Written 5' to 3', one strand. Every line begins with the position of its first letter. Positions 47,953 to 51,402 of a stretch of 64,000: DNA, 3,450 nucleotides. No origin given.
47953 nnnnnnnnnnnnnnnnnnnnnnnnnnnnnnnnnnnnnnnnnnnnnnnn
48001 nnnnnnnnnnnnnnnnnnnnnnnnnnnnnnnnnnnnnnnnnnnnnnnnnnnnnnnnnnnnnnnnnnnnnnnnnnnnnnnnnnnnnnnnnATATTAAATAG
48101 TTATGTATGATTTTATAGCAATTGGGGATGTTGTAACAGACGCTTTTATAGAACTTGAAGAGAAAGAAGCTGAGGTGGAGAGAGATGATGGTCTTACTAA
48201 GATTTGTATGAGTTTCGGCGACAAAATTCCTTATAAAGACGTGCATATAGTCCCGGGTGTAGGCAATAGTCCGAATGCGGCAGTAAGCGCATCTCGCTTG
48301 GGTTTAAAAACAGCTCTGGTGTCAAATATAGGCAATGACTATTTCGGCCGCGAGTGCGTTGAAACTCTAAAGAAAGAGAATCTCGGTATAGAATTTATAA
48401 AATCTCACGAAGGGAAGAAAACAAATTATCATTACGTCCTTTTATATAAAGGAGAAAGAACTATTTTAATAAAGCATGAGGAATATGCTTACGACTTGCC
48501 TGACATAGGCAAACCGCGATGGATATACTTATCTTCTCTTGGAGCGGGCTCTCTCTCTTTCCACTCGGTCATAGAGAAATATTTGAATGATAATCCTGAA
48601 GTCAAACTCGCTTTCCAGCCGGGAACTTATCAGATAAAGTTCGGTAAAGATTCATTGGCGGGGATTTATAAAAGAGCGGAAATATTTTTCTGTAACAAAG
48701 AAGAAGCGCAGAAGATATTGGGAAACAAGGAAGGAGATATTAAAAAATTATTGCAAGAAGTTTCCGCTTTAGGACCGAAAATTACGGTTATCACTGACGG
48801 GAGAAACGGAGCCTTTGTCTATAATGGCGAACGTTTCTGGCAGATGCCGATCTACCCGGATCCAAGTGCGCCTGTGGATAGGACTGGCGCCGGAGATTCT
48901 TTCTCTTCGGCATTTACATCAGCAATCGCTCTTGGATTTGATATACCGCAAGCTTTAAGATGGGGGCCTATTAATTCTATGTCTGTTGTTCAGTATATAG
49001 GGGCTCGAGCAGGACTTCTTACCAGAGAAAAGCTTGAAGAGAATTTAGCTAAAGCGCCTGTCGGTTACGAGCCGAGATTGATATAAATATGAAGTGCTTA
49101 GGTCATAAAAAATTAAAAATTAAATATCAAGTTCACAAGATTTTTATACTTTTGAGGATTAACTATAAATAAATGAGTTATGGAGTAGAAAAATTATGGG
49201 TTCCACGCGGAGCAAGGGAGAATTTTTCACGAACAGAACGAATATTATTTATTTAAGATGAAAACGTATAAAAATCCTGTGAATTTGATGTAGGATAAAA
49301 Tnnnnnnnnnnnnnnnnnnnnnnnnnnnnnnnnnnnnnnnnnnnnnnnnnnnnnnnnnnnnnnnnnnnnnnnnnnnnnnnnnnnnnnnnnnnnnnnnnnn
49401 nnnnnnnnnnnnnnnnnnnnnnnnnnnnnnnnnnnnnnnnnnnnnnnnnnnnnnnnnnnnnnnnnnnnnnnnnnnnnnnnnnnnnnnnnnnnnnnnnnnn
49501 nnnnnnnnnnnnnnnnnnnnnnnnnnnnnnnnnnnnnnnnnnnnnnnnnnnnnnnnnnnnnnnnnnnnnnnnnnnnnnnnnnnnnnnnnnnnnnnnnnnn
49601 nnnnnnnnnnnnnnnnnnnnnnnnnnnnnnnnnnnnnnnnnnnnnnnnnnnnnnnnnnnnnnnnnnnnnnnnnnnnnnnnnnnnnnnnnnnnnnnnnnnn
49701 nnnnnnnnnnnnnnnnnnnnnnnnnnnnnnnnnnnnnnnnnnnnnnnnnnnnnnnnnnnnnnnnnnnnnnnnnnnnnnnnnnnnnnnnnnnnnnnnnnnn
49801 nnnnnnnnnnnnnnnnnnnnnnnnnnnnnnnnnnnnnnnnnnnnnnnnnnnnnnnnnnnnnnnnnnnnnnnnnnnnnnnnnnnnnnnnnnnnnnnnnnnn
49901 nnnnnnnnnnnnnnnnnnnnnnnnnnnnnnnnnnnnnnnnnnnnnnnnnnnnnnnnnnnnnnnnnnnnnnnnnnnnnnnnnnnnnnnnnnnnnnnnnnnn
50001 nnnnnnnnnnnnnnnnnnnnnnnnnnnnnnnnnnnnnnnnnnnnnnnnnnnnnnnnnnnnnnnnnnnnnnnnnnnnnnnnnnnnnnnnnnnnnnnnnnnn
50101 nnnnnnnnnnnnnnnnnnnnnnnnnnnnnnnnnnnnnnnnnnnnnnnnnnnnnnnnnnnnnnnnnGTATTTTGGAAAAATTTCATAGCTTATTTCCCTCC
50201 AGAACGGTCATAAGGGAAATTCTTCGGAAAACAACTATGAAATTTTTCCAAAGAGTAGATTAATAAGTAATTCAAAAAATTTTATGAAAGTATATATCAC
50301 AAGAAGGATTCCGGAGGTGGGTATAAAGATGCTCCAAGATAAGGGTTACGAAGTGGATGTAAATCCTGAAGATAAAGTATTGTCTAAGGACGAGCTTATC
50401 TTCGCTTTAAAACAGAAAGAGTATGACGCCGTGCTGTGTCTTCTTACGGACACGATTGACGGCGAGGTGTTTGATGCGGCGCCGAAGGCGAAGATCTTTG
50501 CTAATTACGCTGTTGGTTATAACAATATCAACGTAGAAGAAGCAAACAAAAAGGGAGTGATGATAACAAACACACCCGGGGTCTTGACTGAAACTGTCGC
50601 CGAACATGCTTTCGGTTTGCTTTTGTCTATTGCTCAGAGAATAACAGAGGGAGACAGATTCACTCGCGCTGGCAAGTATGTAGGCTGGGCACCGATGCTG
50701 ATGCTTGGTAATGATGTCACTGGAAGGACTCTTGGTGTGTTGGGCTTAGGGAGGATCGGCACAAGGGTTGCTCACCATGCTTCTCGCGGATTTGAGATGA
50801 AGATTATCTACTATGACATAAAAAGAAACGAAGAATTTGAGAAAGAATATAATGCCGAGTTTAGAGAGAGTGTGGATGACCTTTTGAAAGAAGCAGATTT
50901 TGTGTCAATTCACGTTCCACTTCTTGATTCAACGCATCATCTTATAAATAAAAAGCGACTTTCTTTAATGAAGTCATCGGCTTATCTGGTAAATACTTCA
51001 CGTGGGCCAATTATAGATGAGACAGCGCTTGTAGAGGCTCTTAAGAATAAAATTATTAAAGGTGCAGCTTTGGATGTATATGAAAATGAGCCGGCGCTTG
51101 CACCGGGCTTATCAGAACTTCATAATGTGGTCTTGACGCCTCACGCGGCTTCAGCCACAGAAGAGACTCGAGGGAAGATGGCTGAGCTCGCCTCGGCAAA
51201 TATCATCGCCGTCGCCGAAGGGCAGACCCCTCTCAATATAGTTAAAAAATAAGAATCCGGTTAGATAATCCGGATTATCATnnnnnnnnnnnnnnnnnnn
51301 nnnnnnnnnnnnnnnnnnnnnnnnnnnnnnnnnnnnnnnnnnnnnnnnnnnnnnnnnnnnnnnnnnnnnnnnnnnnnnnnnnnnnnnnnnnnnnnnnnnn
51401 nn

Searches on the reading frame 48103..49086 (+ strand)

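Call 11: search_protein_families(library=phrogs, proteins=[window:48103-49086:+], max_evalue=0.001)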
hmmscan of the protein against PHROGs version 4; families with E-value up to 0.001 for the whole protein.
window:48103-49086:+ (327 aa): 1 family
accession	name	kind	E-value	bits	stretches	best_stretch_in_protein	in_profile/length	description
phrog_15334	-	unknown function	1.4e-17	65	1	44-278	30-275/323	-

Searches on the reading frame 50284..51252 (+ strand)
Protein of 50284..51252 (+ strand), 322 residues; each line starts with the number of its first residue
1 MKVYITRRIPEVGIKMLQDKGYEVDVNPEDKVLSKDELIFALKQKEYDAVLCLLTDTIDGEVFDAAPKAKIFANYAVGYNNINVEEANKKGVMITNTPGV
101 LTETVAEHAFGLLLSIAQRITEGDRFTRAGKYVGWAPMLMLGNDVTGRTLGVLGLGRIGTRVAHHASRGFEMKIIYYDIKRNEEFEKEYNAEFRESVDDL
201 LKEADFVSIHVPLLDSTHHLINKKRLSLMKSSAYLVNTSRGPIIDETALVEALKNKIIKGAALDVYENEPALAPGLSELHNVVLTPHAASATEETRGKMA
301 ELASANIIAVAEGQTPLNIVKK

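Call 11: search_protein_families(library=phrogs, proteins=[window:50284-51252:+], max_evalue=0.001)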
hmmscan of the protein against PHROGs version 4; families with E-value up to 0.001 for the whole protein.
window:50284-51252:+ (322 aa): 1 family
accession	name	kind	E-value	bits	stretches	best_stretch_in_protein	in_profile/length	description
phrog_26092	-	unknown function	1.5e-32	114.1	1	60-299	57-273/385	-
